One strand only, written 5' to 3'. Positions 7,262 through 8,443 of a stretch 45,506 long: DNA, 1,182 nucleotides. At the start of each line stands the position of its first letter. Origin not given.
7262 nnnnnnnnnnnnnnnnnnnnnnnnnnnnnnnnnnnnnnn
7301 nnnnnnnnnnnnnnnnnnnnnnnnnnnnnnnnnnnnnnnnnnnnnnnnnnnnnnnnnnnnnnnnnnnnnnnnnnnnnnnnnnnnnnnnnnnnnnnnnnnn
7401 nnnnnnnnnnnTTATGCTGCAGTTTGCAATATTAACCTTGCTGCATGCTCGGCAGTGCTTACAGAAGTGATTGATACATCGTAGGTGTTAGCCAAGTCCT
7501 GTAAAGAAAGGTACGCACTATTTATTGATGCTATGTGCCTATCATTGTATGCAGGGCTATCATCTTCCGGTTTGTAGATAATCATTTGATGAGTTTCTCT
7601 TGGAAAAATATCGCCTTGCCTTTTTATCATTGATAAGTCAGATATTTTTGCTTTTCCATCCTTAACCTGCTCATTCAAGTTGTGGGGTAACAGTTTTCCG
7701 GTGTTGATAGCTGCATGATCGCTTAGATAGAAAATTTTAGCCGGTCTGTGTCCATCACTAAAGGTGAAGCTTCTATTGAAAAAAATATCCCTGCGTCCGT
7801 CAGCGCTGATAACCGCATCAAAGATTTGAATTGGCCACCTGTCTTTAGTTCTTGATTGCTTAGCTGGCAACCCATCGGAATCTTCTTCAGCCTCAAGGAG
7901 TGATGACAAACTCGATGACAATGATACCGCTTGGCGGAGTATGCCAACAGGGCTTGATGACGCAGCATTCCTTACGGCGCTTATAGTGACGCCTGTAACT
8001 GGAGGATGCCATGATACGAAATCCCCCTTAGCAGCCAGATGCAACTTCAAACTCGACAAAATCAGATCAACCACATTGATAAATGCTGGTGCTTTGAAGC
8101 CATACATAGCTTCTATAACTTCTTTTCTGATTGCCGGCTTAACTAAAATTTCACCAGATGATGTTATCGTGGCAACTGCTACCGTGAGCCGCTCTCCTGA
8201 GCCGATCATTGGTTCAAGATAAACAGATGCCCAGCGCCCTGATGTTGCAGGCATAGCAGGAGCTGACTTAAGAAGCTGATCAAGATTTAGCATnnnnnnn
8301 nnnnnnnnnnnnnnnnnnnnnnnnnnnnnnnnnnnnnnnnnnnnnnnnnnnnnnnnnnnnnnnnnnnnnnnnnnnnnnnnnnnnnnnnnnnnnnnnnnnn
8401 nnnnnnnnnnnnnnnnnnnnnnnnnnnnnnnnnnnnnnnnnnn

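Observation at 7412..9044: AT-rich two-gene cassette in the rexAB slot: HipA-like kinase core plus uncharacterised 293-aa partner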

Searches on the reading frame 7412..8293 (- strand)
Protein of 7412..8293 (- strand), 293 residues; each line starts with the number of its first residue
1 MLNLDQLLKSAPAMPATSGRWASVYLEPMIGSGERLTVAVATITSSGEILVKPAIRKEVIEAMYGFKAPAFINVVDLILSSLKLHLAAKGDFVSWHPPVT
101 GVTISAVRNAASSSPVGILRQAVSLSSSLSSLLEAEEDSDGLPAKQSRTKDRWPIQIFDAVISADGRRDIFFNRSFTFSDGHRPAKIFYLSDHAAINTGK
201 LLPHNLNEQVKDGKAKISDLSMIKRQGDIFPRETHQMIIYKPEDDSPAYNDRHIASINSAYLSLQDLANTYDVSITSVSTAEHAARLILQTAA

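Call 3: search_protein_families(library=pfam, proteins=[window:7412-8293:-], max_evalue=1)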
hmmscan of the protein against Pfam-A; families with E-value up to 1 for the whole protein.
window:7412-8293:- (293 aa): 0 families

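Call 4: search_protein_families(library=padloc, proteins=[window:7412-8293:-], max_evalue=1)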
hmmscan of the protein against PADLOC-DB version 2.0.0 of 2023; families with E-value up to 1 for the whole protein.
window:7412-8293:- (293 aa): 0 families

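Call 5: search_protein_families(library=phrogs, proteins=[window:7412-8293:-], max_evalue=1)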
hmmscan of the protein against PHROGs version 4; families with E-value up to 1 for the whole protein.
window:7412-8293:- (293 aa): 2 families
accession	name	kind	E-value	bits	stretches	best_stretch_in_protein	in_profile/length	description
phrog_21150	-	unknown function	2.2e-139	464.4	1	6-293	2-286/286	-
phrog_7733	-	unknown function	0.17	12.7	1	258-282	10-32/41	-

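Call 6: search_protein_families(library=ncbifam, proteins=[window:7412-8293:-], max_evalue=1)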
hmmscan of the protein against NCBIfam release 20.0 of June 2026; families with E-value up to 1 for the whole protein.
window:7412-8293:- (293 aa): 0 families

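Call 11: search_dna_similar(query=window:7412-8293:-, collection=phages, mode=protein, max_rows=30, max_evalue=0.001)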
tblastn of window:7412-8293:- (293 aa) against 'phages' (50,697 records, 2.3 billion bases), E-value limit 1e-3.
Records with a match: 2; places in all: 2; records where one place covers at least 80% of the query: 1.
Best place of each record, by identity: <60% 2.
By first word of the organism name: Alteromonas 1; Acinetobacter 1.
By host as written in the record: Alteromonas macleodii 1; Acinetobacter baumannii 1.
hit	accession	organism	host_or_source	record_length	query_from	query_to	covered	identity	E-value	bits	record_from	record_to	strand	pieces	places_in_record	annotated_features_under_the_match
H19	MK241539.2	Alteromonas phage P24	Alteromonas macleodii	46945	12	292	96%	21.9%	6e-9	63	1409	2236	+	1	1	hypothetical protein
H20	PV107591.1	Acinetobacter phage vB_AbaS_qsb1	Acinetobacter baumannii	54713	12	195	63%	26.6%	1e-7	59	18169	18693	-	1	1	hypothetical protein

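Call 12: get_annotated_region(hit=H19, flank=5000)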
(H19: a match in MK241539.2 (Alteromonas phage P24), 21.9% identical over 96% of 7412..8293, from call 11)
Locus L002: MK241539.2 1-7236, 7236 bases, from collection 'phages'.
description: Alteromonas phage P24, complete genome.
organism: Alteromonas phage P24 (NCBI taxid 2500137)
taxonomy: Viruses; Duplodnaviria; Heunggongvirae; Uroviricota; Caudoviricetes
host: Alteromonas macleodii; source: -; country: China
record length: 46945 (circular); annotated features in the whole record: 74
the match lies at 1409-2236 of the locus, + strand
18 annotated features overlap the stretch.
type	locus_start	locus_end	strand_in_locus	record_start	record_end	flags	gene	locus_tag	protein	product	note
CDS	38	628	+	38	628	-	-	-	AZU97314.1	helix-turn-helix domain containing protein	-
CDS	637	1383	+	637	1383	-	-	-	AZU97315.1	hypothetical protein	-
CDS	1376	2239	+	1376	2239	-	-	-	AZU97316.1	hypothetical protein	-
CDS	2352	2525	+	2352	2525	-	-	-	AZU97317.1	hypothetical protein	-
CDS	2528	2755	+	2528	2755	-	-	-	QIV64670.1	hypothetical protein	-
CDS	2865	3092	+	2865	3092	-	-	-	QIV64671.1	hypothetical protein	-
CDS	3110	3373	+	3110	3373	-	-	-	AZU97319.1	hypothetical protein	-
CDS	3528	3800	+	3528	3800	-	-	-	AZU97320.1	hypothetical protein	-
CDS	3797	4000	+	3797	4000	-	-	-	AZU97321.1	hypothetical protein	-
CDS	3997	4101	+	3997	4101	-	-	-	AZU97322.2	hypothetical protein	-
CDS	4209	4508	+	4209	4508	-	-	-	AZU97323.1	hypothetical protein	-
CDS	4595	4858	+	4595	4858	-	-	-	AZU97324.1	hypothetical protein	-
CDS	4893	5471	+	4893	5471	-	-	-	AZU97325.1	hypothetical protein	-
CDS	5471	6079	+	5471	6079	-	-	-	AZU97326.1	single-stranded DNA-binding protein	-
CDS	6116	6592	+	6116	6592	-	-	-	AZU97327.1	hypothetical protein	-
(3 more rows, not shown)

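Call 13: get_annotated_region(hit=H20, flank=5000)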
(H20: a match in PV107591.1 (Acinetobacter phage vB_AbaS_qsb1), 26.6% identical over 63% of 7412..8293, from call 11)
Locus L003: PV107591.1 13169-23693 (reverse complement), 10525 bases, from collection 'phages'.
description: Acinetobacter phage vB_AbaS_qsb1, complete genome.
organism: Acinetobacter phage vB_AbaS_qsb1 (NCBI taxid 3369203)
taxonomy: Viruses
host: Acinetobacter baumannii; source: sewage; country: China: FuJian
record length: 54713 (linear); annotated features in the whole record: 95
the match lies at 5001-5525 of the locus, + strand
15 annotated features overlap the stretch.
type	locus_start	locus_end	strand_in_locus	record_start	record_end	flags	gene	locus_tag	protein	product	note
CDS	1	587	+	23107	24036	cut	-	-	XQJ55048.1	putative major tail protein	structural protein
CDS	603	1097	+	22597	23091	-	-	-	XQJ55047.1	tail assembly chaperone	structural protein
CDS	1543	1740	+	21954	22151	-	-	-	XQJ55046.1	hypothetical protein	-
CDS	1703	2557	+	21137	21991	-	-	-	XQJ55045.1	hypothetical protein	-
CDS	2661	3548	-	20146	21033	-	-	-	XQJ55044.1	BRO family protein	DNA repair and modification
CDS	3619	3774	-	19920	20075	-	-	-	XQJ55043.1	Arc-like DNA binding domain protein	DNA repair and modification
CDS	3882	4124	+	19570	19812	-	-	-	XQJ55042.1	Arc-like DNA binding domain protein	DNA repair and modification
CDS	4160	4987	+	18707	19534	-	-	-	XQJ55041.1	hypothetical protein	-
CDS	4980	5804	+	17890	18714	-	-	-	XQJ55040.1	hypothetical protein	-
CDS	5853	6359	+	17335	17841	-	-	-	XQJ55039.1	hypothetical protein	-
CDS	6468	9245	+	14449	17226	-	-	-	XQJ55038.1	tail length tape measure protein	structural protein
CDS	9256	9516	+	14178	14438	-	-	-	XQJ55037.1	hypothetical protein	-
CDS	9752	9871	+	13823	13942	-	-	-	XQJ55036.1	hypothetical protein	-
CDS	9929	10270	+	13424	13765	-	-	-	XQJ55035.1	minor tail protein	structural protein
CDS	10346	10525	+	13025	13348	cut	-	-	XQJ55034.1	T3SS negative regulator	transcriptional regulator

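Call 16: find_homologous_proteins(query=window:7412-8293:-)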
Query window:7412-8293:- (293 aa): 44 proteins with E <= 0.001 among 1843 candidates.
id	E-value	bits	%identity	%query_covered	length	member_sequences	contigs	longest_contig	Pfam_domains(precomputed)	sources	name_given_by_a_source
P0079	1.1e-185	633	100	100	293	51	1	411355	-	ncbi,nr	nr:hypothetical protein [Escherichia coli]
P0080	2.6e-147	507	83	96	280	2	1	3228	-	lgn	-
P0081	1.2e-129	450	70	100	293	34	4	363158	-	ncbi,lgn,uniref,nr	ncbi:TPA: hypothetical protein SIE94_001272 [Escherichia coli]|uniref:hypothetical protein n=1 Tax=E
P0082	6.2e-129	447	71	100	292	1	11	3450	-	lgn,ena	-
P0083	6.3e-122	424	66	100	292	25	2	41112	-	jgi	jgi:hypothetical protein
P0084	1.3e-121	423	65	100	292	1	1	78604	-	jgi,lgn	jgi:hypothetical protein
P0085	2.3e-120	419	65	100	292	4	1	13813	-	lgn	-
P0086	7.0e-120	417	65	100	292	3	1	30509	-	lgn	-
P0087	8.6e-120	417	71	96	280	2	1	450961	-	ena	-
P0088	2.4e-119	416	70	96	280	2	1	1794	-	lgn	-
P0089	2.3e-118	412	68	96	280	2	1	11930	-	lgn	-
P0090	2.4e-118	412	64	100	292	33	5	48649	-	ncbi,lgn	-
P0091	6.7e-118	411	64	100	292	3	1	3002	-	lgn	-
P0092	7.8e-118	411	65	100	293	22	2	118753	-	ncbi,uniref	ncbi:hypothetical protein ACQKDS_14585 [Serratia sp. NPDC078593]|uniref:hypothetical protein n=1 Tax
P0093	1.0e-117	410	65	100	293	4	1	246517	-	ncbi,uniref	ncbi:hypothetical protein [Rouxiella badensis]|uniref:hypothetical protein n=1 Tax=Rouxiella badensi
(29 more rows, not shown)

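Call 22: search_solved_structures(query=A2, max_evalue=10, show_alignments=1)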
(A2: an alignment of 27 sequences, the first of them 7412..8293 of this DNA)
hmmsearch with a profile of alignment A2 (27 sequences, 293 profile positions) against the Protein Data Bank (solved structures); distinct sequences matched with E-value up to 10: 1.
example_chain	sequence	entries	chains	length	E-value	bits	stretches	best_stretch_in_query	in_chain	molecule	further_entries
6jt6_A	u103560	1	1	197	1.7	11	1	13-43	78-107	Extracellular PQQ-dependent sugar dehydrogenase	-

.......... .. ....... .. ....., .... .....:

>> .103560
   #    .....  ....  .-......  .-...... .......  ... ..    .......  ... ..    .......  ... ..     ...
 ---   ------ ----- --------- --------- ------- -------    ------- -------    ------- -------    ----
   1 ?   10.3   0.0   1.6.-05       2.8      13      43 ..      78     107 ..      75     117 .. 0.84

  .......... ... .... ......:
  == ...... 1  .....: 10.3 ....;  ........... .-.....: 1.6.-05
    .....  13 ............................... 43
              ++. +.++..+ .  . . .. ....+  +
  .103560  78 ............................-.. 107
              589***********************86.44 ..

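Call 31: predict_structure(alignment_id=A2)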
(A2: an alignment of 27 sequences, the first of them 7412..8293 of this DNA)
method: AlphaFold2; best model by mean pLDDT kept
length: 293 residues; sequences in the alignment: 27
mean_pLDDT: 83.1   pTM: 0.73
mean pLDDT of the five models: 83.1, 82.8, 81.7, 80.8, 79.2
residues with pLDDT >= 90: 123; 70-90: 123; 50-70: 28; < 50: 19
segments of 3 or more residues with pLDDT < 50: 131-133, 135-148
pLDDT, mean of each block of 10 residues (from residue 1): 60 76 87 84 92 87 83 93 94 91 91 87 72 47 45 88 90 83 85 91 87 91 73 86 86 90 93 91 92 73
secondary structure, 60 per line:
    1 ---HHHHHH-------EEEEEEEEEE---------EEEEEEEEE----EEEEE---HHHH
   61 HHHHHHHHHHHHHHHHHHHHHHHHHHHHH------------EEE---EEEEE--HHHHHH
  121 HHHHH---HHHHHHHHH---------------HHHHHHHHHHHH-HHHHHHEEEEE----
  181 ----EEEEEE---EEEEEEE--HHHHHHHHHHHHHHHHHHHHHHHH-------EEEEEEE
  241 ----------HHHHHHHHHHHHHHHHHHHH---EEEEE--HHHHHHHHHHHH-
elements in order: H4-9 E17-26 E36-44 E49-53 H57-89 E102-104 E108-112 H115-125 H129-137 H153-164 H166-171 E172-176 E185-190 E194-200 H203-226 E234-240 H251-270 E274-278 H281-292

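Call 41: find_homologous_proteins(query=A2, max_evalue=0.01)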
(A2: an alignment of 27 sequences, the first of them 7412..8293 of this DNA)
Query A2 (27 sequences) (293 aa, profile of the alignment): 62 proteins with E <= 0.01 among 8000 candidates.
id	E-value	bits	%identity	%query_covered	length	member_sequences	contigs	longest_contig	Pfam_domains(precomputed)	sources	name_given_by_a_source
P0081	1.7e-130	453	70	100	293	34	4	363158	-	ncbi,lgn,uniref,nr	ncbi:TPA: hypothetical protein SIE94_001272 [Escherichia coli]|uniref:hypothetical protein n=1 Tax=E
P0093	9.4e-130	450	65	100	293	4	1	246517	-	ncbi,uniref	ncbi:hypothetical protein [Rouxiella badensis]|uniref:hypothetical protein n=1 Tax=Rouxiella badensi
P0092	1.2e-128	447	65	100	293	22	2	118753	-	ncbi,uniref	ncbi:hypothetical protein ACQKDS_14585 [Serratia sp. NPDC078593]|uniref:hypothetical protein n=1 Tax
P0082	4.1e-128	445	71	100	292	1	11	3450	-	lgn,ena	-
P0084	1.6e-127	443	65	100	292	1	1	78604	-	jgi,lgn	jgi:hypothetical protein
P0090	1.9e-127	443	64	100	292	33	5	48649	-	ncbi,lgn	-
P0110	3.6e-127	442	42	100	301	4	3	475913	-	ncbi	-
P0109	5.3e-127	441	42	100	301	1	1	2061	-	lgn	-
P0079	7.2e-127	441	100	100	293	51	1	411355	-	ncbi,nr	nr:hypothetical protein [Escherichia coli]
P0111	1.0e-126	440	42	100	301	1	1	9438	-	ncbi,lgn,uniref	ncbi:hypothetical protein ABFV51_27260 [Pseudomonas asgharzadehiana]|uniref:hypothetical protein n=1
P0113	1.3e-126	440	42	100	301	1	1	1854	-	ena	-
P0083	3.3e-126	439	66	100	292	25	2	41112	-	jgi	jgi:hypothetical protein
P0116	4.2e-126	438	39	96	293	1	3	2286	-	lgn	-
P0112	6.2e-126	438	42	100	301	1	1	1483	-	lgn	-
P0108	7.6e-126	437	42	100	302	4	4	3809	-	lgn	-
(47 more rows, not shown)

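Call 49: search_protein_families(library=pfam, alignment_id=A2, max_evalue=10)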
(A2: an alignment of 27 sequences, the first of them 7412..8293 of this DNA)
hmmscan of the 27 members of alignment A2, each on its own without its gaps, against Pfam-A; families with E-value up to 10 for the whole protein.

A. member 1, window:7412-8293:- (293 aa): 0 families

B. families by the number of members that match (of 27 scanned): 7 families
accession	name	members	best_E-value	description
PF11150.13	DUF2927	1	0.039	Protein of unknown function (DUF2927)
PF21568.3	AIMA-like_N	1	0.042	1,3-alpha-isomaltosidase-like, N-terminal domain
PF19390.4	DUF5965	1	0.068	Family of unknown function (DUF5965)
PF10552.14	ORF6C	1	0.11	ORF6C domain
PF14629.12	ORC4_C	1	0.12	Origin recognition complex (ORC) subunit 4 C-terminus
PF04686.18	SsgA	1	0.17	Streptomyces sporulation and cell division protein, SsgA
PF17335.7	IES5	1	0.19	Ino80 complex subunit 5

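Call 50: search_protein_families(library=padloc, alignment_id=A2, max_evalue=10)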
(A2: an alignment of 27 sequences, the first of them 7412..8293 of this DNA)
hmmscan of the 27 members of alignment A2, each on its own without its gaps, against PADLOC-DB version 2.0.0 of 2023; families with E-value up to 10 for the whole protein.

A. member 1, window:7412-8293:- (293 aa): 0 families

B. families by the number of members that match (of 27 scanned): 2 families
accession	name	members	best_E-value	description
PDLC04254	PDC-M01B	1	0.0054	-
PDLC00554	JetC2|JetC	1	0.012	DUF3584 domain; MukB-like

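Call 52: search_protein_representatives(alignment_id=A2)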
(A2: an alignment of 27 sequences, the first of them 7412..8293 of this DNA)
Query: 27 sequences, 293 profile positions. Proteins with E-value up to 0.001 (for the whole library): 791; up to 1e-10: 628; up to 1e-30: 243. The best 150 are listed.
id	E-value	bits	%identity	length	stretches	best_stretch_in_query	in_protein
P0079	2.3e-127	440.7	-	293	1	1-293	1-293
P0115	1.0e-121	422.1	-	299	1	1-291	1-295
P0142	1.5e-97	342.8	-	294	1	1-288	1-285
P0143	1.0e-89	317.1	-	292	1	1-291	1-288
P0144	2.6e-88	312.5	-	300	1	1-292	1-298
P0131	1.6e-82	293.5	-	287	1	1-292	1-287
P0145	2.0e-74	266.9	-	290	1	1-292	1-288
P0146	2.9e-71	256.5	-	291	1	8-292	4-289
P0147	1.3e-69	251.2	-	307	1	10-292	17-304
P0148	1.5e-69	250.9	-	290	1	10-293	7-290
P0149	6.2e-69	248.9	-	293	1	5-289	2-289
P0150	7.5e-69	248.6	-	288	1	7-291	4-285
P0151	2.2e-68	247.1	-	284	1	7-293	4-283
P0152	5.8e-67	242.4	-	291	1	3-292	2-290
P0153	1.3e-66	241.2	-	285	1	5-292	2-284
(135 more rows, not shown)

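Call 54: search_protein_families(library=pfam, alignment_id=A3, max_evalue=1)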
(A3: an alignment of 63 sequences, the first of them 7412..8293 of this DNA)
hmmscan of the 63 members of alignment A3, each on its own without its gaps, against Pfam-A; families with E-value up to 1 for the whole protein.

A. member 1, window:7412-8293:- (293 aa): 0 families

B. families by the number of members that match (of 63 scanned): 22 families
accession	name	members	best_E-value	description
PF22016.2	DUF6933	2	0.032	Domain of unknown function (DUF6933)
PF05389.17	MecA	1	0.028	Negative regulator of genetic competence (MecA)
PF03695.18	UPF0149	1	0.042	Uncharacterised protein family (UPF0149)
PF15347.11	PAG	1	0.044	Phosphoprotein associated with glycosphingolipid-enriched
PF19711.4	DUF6207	1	0.06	Family of unknown function (DUF6207)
PF05292.17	MCD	1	0.084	Malonyl-CoA decarboxylase C-terminal domain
PF11342.13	DUF3144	1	0.091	Protein of unknown function (DUF3144)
PF18870.6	HEPN_RES_NTD1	1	0.12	HEPN/RES N-terminal domain 1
PF14629.12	ORC4_C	1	0.12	Origin recognition complex (ORC) subunit 4 C-terminus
PF18945.5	VipB_2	1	0.13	EvpB/VC_A0108, tail sheath gpW/gp25-like domain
PF19882.4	DUF6355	1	0.13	Family of unknown function (DUF6355)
PF01597.25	GCV_H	1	0.14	Glycine cleavage H-protein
PF23059.1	CUB_M02D8_5_6th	1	0.14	M02D8_5-like, sixth CUB domain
PF05761.20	5_nucleotid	1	0.15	5' nucleotidase family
PF22938.2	Integrase_p58_C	1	0.15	Integrase p58, C-terminal domain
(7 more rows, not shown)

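Call 55: search_solved_structures(query=A3, max_evalue=10)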
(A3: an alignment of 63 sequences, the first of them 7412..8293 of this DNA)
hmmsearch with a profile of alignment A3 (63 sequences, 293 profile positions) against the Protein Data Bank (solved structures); distinct sequences matched with E-value up to 10: 19.
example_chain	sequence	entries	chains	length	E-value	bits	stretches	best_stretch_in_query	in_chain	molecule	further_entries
6vga_A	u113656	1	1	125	0.081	15.2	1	262-288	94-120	De novo designed protein RO2_1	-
6wf0_B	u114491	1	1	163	0.2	13.9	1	203-271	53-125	Hemagglutinin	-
6v44_B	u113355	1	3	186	0.23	13.7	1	203-271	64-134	Hemagglutinin HA2 chain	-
6n4f_B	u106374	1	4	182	0.35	13.2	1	203-271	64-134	Hemagglutinin HA2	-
8tx3_B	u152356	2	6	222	0.38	13.1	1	203-271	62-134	Hemagglutinin | Hemagglutinin HA2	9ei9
9om5_B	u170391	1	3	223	0.38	13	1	203-271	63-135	Hemagglutinin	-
8zyk_R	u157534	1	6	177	0.53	12.6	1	203-271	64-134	Hemagglutinin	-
6ot3_A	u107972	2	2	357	1.6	11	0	120-161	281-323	Peptide chain release factor 2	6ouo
5mgp_z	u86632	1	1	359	1.6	11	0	120-161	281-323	Peptide chain release factor 2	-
6ost_7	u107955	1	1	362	1.6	11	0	120-161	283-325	Peptide chain release factor 2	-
5xl2_A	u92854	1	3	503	1.7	10.9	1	203-271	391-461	Hemagglutinin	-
8p16_6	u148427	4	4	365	1.7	10.9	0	120-161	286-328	Peptide chain release factor RF2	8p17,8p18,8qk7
1ml5_Z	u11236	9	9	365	1.7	10.9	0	120-161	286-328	Peptide chain release factor 2 | Peptide chain release factor RF2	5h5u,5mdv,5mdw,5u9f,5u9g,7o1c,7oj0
6ogf_8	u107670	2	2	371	1.8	10.9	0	120-161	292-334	Peptide chain release factor 2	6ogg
6og7_8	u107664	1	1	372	1.8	10.8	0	120-161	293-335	Peptide chain release factor RF2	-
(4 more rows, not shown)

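Call 78: fold_search(model_id=the predicted structure, library=viral)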
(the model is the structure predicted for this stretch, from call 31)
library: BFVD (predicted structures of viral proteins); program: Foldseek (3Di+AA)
matches with E <= 10: 793; with E <= 0.001: 3
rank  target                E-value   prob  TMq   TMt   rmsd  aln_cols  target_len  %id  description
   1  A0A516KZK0            4.7e-20  1.00  0.41  0.42  12.9       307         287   20  (no name in the UniProt tables at hand)
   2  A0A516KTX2            1.2e-07  1.00  0.30  0.33  15.7       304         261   12  (no name in the UniProt tables at hand)
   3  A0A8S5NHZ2            4.9e-04  0.97  0.27  0.31  15.8       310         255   11  DUF1828 domain-containing protein [Siphoviridae sp. ctRg81]
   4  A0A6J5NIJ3            2.5e-03  0.72  0.20  0.24  16.9       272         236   13  Uncharacterized protein [uncultured Caudovirales phage]
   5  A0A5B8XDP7            1.3e-02  0.94  0.26  0.41   6.2       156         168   12  ERCC4 domain-containing protein EP364R [African swine fever virus]
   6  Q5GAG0                1.3e-02  0.51  0.20  0.21  19.6       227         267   10  Uvr/REP helicase [Grouper iridovirus]
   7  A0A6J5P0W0            2.6e-02  0.87  0.30  0.33  12.4       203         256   14  HTH_XRE domain containing protein [uncultured Caudovirales phage]
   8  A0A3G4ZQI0            2.7e-02  0.72  0.22  0.32   7.4       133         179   11  Uncharacterized protein [Terrestrivirus sp.]
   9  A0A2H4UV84            2.7e-02  0.35  0.22  0.10  17.5       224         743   13  ribose-phosphate diphosphokinase [Bodo saltans virus]
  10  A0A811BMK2            3.2e-02  0.06  0.11  0.08  20.5       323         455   11  DUF5848 domain-containing protein [Pandoravirus japonicus]
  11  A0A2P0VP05            4.7e-02  0.96  0.23  0.30   4.9       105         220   11  ERCC4 domain-containing protein EP364R [Tetraselmis virus 1]
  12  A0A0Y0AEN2            4.7e-02  0.23  0.21  0.20  21.7       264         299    9  Homing endonuclease [Bacillus phage Eldridge]
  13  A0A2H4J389            5.6e-02  0.92  0.28  0.22   5.0       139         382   14  Type VII secretion protein [uncultured Caudovirales phage]
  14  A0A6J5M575            5.6e-02  0.14  0.18  0.19  21.6       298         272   12  PD-(D/E)XK nuclease superfamily [uncultured Caudovirales phage]
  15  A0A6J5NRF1            5.9e-02  0.89  0.21  0.43   9.0       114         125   13  Uncharacterized protein [uncultured Caudovirales phage]
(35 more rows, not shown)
